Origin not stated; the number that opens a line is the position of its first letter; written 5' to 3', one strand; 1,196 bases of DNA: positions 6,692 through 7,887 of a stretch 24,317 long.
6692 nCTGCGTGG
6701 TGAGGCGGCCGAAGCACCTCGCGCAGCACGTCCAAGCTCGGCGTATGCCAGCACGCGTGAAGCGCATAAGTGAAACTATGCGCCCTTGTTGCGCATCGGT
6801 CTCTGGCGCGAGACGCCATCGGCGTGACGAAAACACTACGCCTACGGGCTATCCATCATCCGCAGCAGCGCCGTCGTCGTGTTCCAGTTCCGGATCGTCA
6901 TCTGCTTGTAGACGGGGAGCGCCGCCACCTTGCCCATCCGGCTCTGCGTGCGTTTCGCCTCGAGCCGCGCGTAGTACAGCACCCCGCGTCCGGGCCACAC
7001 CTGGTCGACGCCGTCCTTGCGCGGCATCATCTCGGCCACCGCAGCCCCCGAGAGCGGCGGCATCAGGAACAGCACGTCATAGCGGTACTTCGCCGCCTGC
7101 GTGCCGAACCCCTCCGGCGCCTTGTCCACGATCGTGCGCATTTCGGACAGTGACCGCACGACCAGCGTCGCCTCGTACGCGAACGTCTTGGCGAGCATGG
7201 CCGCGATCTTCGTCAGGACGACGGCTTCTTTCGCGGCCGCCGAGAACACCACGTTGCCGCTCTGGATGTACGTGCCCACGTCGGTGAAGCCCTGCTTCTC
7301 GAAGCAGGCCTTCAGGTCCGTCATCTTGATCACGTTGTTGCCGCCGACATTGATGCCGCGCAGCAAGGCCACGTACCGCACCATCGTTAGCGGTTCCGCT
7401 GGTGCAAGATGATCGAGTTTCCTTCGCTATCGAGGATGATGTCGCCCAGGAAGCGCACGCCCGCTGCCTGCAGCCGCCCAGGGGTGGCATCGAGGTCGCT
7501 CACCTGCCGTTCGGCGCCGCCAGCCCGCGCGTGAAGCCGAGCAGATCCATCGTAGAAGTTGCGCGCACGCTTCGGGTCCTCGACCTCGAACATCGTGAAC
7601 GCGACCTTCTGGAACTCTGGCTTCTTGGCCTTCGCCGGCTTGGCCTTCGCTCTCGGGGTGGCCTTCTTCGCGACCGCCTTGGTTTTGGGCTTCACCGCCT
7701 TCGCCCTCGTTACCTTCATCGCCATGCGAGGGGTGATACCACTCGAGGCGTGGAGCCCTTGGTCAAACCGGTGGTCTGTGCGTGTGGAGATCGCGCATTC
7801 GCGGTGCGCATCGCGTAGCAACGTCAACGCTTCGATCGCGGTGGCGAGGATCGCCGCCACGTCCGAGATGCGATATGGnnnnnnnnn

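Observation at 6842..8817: CdnL/CarD-family protein with an extra C-terminal domain, divergently paired with a histone-H1-like–VOC fusion and DUF1697 operon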

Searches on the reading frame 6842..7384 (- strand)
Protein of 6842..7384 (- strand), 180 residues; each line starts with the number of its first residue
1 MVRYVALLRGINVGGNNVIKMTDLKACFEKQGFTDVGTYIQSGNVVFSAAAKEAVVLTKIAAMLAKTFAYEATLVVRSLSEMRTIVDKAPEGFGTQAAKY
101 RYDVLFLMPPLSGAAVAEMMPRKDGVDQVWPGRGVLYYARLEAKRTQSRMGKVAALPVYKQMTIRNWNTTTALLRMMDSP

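Call 4: search_protein_families(library=pfam, proteins=[window:6842-7384:-], max_evalue=1)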
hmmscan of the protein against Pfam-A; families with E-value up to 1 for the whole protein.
window:6842-7384:- (180 aa): 1 family
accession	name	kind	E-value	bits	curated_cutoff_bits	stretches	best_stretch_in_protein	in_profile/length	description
PF08002.16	DUF1697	-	3.4e-39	134.8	24.4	1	1-137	1-137/137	Protein of unknown function (DUF1697)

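Call 6: search_protein_families(library=ncbifam, proteins=[window:6842-7384:-], max_evalue=1)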
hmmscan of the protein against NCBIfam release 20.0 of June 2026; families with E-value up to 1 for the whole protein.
window:6842-7384:- (180 aa): 2 families
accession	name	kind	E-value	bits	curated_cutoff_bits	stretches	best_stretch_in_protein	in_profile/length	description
NF053641.1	Mfer763_fam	equivalog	0.044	13.9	170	1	9-75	44-105/137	Mfer763 family protein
TIGR03210.1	badI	equivalog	0.049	12.9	467.6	1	5-61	98-155/256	2-ketocyclohexanecarboxyl-CoA hydrolase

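Call 72: search_protein_families(library=padloc, proteins=[window:6842-7384:-], max_evalue=0.01)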
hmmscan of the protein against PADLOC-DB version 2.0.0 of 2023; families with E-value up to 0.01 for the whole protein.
window:6842-7384:- (180 aa): 0 families

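Call 73: search_protein_families(library=phrogs, proteins=[window:6842-7384:-], max_evalue=0.01)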
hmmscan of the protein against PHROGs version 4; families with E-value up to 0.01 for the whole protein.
window:6842-7384:- (180 aa): 0 families

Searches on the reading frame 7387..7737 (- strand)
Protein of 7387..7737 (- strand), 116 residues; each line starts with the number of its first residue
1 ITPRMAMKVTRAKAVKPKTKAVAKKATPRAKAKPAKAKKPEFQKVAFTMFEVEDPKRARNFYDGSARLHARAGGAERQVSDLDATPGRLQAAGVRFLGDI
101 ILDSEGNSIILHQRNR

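Call 4: search_protein_families(library=pfam, proteins=[window:7387-7737:-], max_evalue=1)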
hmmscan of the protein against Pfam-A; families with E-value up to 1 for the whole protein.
window:7387-7737:- (116 aa): 0 families

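Call 6: search_protein_families(library=ncbifam, proteins=[window:7387-7737:-], max_evalue=1)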
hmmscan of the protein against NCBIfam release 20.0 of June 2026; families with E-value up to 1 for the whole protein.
window:7387-7737:- (116 aa): 0 families

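Call 21: find_homologous_proteins(query=window:7390-7725:-, max_evalue=0.01)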
Query window:7390-7725:- (112 aa): 322 proteins with E <= 0.01 among 589 candidates; the best 120 are listed.
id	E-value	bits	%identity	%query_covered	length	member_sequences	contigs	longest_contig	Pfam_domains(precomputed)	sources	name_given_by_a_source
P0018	1.3e-64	232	100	100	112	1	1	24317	-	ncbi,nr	ncbi:MAG: hypothetical protein SFX73_00570 [Kofleriaceae bacterium]|nr:hypothetical protein [Kofleri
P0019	5.4e-26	108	48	82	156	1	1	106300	PF00903.32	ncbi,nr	ncbi:MAG: VOC family protein [Kofleriaceae bacterium]|nr:VOC family protein [Kofleriaceae bacterium]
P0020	2.4e-19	87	49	68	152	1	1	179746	PF00903.32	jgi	jgi:predicted enzyme related to lactoylglutathione lyase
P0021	3.9e-13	67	41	63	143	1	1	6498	PF00903.32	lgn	-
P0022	5.0e-13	67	39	69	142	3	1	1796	PF00903.32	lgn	-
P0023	3.0e-12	64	38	82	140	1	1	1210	PF00903.32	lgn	-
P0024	1.9e-11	62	41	69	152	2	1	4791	PF00903.32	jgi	jgi:predicted enzyme related to lactoylglutathione lyase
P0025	1.9e-11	62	41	64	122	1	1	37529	PF00903.32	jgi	jgi:predicted enzyme related to lactoylglutathione lyase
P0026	4.8e-11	60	39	64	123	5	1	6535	PF00903.32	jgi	jgi:predicted enzyme related to lactoylglutathione lyase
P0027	9.1e-11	60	40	64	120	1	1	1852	PF00903.32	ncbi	-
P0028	1.1e-10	59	39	70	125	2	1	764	PF00903.32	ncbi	-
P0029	1.5e-10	59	45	67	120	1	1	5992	PF00903.32,PF18029.8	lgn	-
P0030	2.3e-10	58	38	64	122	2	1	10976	PF00903.32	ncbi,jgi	jgi:predicted enzyme related to lactoylglutathione lyase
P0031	3.3e-10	58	35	72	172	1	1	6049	PF00903.32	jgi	jgi:predicted enzyme related to lactoylglutathione lyase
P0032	6.6e-10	57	37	64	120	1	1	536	PF00903.32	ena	-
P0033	6.7e-10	57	42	67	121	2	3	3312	PF00903.32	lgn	-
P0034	8.9e-10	56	39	67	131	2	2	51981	PF00903.32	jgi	jgi:predicted enzyme related to lactoylglutathione lyase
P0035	9.0e-10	56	39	72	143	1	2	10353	PF00903.32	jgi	jgi:predicted enzyme related to lactoylglutathione lyase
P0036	1.6e-9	56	38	64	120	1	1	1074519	PF00903.32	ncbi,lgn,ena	-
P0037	1.6e-9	56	36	67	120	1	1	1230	PF00903.32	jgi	jgi:predicted enzyme related to lactoylglutathione lyase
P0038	1.8e-9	55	42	77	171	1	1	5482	PF00903.32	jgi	jgi:catechol 2,3-dioxygenase-like lactoylglutathione lyase family enzyme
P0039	2.1e-9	55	38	67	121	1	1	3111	PF00903.32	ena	-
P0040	2.8e-9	55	37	64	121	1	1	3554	PF00903.32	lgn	-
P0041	2.9e-9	55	37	67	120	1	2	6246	PF00903.32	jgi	jgi:predicted enzyme related to lactoylglutathione lyase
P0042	3.0e-9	55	37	64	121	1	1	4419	PF00903.32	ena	-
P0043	3.1e-9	55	38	66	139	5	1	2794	PF00903.32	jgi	jgi:predicted enzyme related to lactoylglutathione lyase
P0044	3.3e-9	55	38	64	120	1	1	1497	PF00903.32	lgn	-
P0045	3.5e-9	54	42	66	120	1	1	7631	PF00903.32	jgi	jgi:predicted enzyme related to lactoylglutathione lyase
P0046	3.6e-9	54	37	67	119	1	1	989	PF00903.32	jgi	jgi:predicted enzyme related to lactoylglutathione lyase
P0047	3.7e-9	54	38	64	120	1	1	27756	PF00903.32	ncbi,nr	ncbi:MAG: VOC family protein [Candidatus Lambdaproteobacteria bacterium]|nr:VOC family protein [Cand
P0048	4.3e-9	54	38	64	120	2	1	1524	PF00903.32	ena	-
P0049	4.4e-9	54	37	67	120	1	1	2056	PF00903.32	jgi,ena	-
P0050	4.5e-9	54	37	64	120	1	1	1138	PF00903.32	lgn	-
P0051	5.7e-9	54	37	67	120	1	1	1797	PF00903.32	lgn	-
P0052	5.8e-9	54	39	64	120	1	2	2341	PF00903.32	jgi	jgi:predicted enzyme related to lactoylglutathione lyase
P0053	6.1e-9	54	37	67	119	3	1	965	PF00903.32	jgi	jgi:predicted enzyme related to lactoylglutathione lyase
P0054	6.1e-9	54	39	64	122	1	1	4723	PF22677.3,PF00903.32,PF18029.8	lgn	-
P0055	7.1e-9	54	36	67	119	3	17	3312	PF00903.32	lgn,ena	-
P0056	7.5e-9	53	39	67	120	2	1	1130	PF00903.32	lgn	-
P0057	9.1e-9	53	38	64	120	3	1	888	PF00903.32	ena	-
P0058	9.7e-9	53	38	64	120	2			PF00903.32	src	-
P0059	1.1e-8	53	36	64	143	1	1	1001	PF00903.32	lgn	-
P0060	1.4e-8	53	37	64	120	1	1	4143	PF00903.32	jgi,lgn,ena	jgi:predicted enzyme related to lactoylglutathione lyase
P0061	1.4e-8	53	38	66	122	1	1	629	PF13669.13,PF00903.32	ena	-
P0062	1.5e-8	52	36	67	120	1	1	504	PF00903.32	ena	-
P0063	1.6e-8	52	37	64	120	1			PF00903.32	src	-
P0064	1.6e-8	52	37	64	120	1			PF00903.32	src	-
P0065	1.6e-8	52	38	85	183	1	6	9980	PF00903.32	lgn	-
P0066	1.8e-8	52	37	64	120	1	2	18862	PF00903.32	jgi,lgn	jgi:predicted enzyme related to lactoylglutathione lyase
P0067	1.9e-8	52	39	67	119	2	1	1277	PF00903.32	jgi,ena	-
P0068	2.2e-8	52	36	64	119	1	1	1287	PF00903.32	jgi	jgi:predicted enzyme related to lactoylglutathione lyase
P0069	2.2e-8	52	38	67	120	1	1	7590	PF00903.32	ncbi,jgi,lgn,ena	ncbi:MAG TPA: VOC family protein [Myxococcaceae bacterium]|jgi:predicted enzyme related to lactoylgl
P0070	2.3e-8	52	39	66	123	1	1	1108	PF00903.32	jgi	jgi:predicted enzyme related to lactoylglutathione lyase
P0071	2.3e-8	52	39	64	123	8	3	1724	PF00903.32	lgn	-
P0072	2.4e-8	52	37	64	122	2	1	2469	PF00903.32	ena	-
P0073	2.5e-8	52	37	64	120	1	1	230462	PF00903.32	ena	-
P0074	2.7e-8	52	39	67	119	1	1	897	PF00903.32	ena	-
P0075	2.8e-8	52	37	67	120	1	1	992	PF13669.13,PF00903.32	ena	-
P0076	4.0e-8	51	37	65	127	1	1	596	PF00903.32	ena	-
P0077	4.0e-8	51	36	64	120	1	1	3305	PF00903.32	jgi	-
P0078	4.2e-8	51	39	76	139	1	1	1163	PF00903.32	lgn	-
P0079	5.3e-8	51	38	66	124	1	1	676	PF00903.32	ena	-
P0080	5.5e-8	51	38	65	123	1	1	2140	PF00903.32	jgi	jgi:predicted enzyme related to lactoylglutathione lyase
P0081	5.8e-8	51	37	67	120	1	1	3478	PF00903.32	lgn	-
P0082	6.1e-8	51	36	64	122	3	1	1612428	PF00903.32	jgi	jgi:predicted enzyme related to lactoylglutathione lyase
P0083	7.0e-8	50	38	65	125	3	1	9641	PF00903.32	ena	-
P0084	8.5e-8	50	39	64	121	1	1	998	PF00903.32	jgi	jgi:predicted enzyme related to lactoylglutathione lyase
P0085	8.7e-8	50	37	64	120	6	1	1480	PF00903.32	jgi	jgi:predicted enzyme related to lactoylglutathione lyase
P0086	9.2e-8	50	39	67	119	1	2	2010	PF00903.32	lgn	-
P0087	9.6e-8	50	37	64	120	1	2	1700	PF00903.32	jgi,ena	-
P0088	9.9e-8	50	39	71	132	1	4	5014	PF00903.32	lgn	-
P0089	1.0e-7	50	38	64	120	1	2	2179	PF00903.32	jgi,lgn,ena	-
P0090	1.0e-7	50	34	67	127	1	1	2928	PF00903.32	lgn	-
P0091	1.1e-7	50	37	64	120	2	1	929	PF00903.32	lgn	-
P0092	1.1e-7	50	36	64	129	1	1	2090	PF00903.32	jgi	jgi:predicted enzyme related to lactoylglutathione lyase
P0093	1.3e-7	49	39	64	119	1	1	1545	PF13669.13,PF00903.32,PF18029.8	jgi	jgi:predicted enzyme related to lactoylglutathione lyase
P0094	1.4e-7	49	38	63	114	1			PF00903.32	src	-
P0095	1.6e-7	49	36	67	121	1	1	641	PF00903.32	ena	-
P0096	1.7e-7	49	36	64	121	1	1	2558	PF00903.32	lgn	-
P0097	1.7e-7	49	36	65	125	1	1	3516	PF00903.32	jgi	jgi:predicted enzyme related to lactoylglutathione lyase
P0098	1.8e-7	49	34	68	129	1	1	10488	PF00903.32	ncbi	-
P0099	2.0e-7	49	35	64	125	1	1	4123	PF00903.32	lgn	-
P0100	2.3e-7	49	38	66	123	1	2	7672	PF00903.32,PF18029.8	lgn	-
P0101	2.6e-7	48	36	67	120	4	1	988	PF00903.32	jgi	jgi:predicted enzyme related to lactoylglutathione lyase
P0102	2.7e-7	48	38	66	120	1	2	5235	PF00903.32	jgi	jgi:predicted enzyme related to lactoylglutathione lyase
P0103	2.8e-7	48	37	64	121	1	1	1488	PF00903.32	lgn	-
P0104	3.2e-7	48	37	66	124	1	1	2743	PF00903.32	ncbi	ncbi:MAG TPA: VOC family protein [bacterium]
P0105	3.3e-7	48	37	64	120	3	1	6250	PF00903.32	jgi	jgi:predicted enzyme related to lactoylglutathione lyase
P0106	3.8e-7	48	37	66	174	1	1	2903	PF00903.32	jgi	jgi:predicted enzyme related to lactoylglutathione lyase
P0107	4.3e-7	48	37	64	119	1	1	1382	PF13669.13,PF00903.32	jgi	jgi:predicted enzyme related to lactoylglutathione lyase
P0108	4.4e-7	48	36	67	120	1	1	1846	PF00903.32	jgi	jgi:predicted enzyme related to lactoylglutathione lyase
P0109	4.6e-7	48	34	64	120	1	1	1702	PF00903.32,PF18029.8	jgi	-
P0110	4.8e-7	48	38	67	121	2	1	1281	PF00903.32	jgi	jgi:predicted enzyme related to lactoylglutathione lyase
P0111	5.0e-7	48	36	67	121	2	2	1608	PF00903.32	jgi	-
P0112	5.2e-7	48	35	68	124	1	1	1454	PF00903.32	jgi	jgi:catechol 2,3-dioxygenase-like lactoylglutathione lyase family enzyme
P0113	5.6e-7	47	36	66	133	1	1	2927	PF00903.32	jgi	jgi:predicted enzyme related to lactoylglutathione lyase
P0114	5.6e-7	47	36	67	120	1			PF00903.32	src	-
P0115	6.5e-7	47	36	64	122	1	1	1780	PF00903.32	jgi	jgi:predicted enzyme related to lactoylglutathione lyase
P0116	7.0e-7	47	36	67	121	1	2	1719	PF00903.32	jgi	jgi:predicted enzyme related to lactoylglutathione lyase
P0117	7.4e-7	47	34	64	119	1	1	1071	PF00903.32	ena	-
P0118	7.6e-7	47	36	68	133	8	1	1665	PF00903.32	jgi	jgi:predicted enzyme related to lactoylglutathione lyase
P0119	8.1e-7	47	37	64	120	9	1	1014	PF13669.13,PF00903.32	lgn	-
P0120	8.3e-7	47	35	64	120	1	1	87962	PF00903.32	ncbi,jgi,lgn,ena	-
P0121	9.1e-7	47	36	67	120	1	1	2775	PF00903.32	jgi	jgi:predicted enzyme related to lactoylglutathione lyase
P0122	9.9e-7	47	35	67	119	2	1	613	PF00903.32,PF18029.8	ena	-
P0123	1.1e-6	46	38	64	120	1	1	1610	PF00903.32,PF18029.8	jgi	-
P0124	1.1e-6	46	39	64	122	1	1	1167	PF13669.13,PF00903.32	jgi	jgi:predicted enzyme related to lactoylglutathione lyase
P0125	1.2e-6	46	34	67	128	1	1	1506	PF00903.32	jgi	-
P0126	1.2e-6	46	33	64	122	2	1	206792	PF00903.32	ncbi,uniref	ncbi:VOC family protein [Lysobacter cavernae]|uniref:VOC family protein n=1 Tax=Lysobacter cavernae 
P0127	1.4e-6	46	36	66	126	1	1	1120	PF00903.32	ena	-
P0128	1.6e-6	46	37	71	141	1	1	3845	PF00903.32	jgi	jgi:predicted enzyme related to lactoylglutathione lyase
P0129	1.6e-6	46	33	67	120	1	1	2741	PF00903.32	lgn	-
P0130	1.7e-6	46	37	64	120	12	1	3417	PF00903.32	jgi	jgi:predicted enzyme related to lactoylglutathione lyase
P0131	1.8e-6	46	35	64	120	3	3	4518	PF00903.32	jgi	jgi:predicted enzyme related to lactoylglutathione lyase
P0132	1.9e-6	46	37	64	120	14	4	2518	PF00903.32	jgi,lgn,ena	-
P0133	2.0e-6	46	39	64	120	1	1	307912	PF00903.32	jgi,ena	-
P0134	2.3e-6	45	38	67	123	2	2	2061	PF13669.13,PF00903.32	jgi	jgi:predicted enzyme related to lactoylglutathione lyase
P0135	2.3e-6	45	37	64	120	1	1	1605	PF00903.32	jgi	jgi:predicted enzyme related to lactoylglutathione lyase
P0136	2.3e-6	45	36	64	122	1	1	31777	PF00903.32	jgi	-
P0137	2.4e-6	45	38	64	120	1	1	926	PF00903.32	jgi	jgi:predicted enzyme related to lactoylglutathione lyase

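Call 23: find_encoding_contigs(protein=P0019, flank=6000, max_places=3)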
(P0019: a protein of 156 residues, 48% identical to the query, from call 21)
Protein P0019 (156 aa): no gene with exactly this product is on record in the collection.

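Call 24: find_encoding_contigs(protein=P0020, flank=6000, max_places=3)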
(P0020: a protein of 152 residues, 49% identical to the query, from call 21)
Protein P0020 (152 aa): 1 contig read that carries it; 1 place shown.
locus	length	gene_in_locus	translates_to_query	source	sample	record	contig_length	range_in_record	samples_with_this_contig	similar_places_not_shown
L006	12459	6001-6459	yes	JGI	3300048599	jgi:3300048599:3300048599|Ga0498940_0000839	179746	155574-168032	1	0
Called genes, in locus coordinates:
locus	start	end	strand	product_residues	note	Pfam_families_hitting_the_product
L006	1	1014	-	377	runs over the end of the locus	PF01370:Epimerase, PF05368:NmrA (faint)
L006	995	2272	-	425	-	PF07690:MFS_1, PF03219:TLC (faint)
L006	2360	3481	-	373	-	-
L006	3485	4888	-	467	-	PF05048:NosD, PF13229:Beta_helix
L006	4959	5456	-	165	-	-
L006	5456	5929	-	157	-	PF13899:Thioredoxin_7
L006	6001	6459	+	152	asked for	PF00903:Glyoxalase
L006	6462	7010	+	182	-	PF08002:DUF1697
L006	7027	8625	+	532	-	PF17164:DUF5122 (faint)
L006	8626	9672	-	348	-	PF02275:CBAH, PF03417:AAT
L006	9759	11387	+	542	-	-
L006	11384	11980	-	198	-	-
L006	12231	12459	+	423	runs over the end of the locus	PF00364:Biotin_lipoyl (faint), PF25973:BSH_CzcB (weak), PF25989:YknX_C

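Call 66: find_encoding_contigs(protein=P0036, flank=3000, max_places=2)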
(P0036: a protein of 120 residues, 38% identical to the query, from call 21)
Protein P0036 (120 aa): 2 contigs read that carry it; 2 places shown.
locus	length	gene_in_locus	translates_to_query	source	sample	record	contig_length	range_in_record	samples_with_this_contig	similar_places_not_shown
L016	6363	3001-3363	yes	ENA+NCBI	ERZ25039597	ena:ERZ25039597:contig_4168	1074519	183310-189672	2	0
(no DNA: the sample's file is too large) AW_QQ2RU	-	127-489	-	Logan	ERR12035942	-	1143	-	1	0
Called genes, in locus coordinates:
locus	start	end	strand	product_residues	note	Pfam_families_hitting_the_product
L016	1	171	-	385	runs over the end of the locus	PF08757:CotH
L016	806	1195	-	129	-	-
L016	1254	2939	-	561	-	PF00128:Alpha-amylase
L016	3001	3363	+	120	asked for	PF00903:Glyoxalase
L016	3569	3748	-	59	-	PF05016:ParE_toxin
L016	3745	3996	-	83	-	PF02604:PhdYeFM_antitox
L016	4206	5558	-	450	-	PF00069:Pkinase, PF07714:PK_Tyr_Ser-Thr, PF06293:Kdo (weak), PF01636:APH (faint)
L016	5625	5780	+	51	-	-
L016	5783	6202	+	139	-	-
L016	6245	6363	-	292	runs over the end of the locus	PF00126:HTH_1, PF03466:LysR_substrate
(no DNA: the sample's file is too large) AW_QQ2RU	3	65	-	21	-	?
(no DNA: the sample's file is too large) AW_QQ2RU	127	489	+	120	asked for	PF00903:Glyoxalase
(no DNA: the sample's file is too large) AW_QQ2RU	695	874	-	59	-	PF05016:ParE_toxin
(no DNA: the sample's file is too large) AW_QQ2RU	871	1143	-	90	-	?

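Call 67: find_encoding_contigs(protein=P0021, flank=4000, max_places=2)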
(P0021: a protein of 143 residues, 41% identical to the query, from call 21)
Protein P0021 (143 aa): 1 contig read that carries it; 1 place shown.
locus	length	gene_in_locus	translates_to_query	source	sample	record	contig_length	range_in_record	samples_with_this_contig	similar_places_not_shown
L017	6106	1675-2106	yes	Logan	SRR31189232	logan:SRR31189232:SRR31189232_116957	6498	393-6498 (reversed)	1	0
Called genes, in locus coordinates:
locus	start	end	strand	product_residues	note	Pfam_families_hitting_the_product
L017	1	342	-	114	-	?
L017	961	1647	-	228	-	PF05724:TPMT (weak), PF08241:Methyltransf_11 (faint), PF13649:Methyltransf_25 (faint)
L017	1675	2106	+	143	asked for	PF00903:Glyoxalase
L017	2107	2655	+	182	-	PF08002:DUF1697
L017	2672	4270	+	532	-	PF17164:DUF5122 (faint)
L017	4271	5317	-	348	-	PF02275:CBAH, PF03417:AAT (weak)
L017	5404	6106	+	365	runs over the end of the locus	?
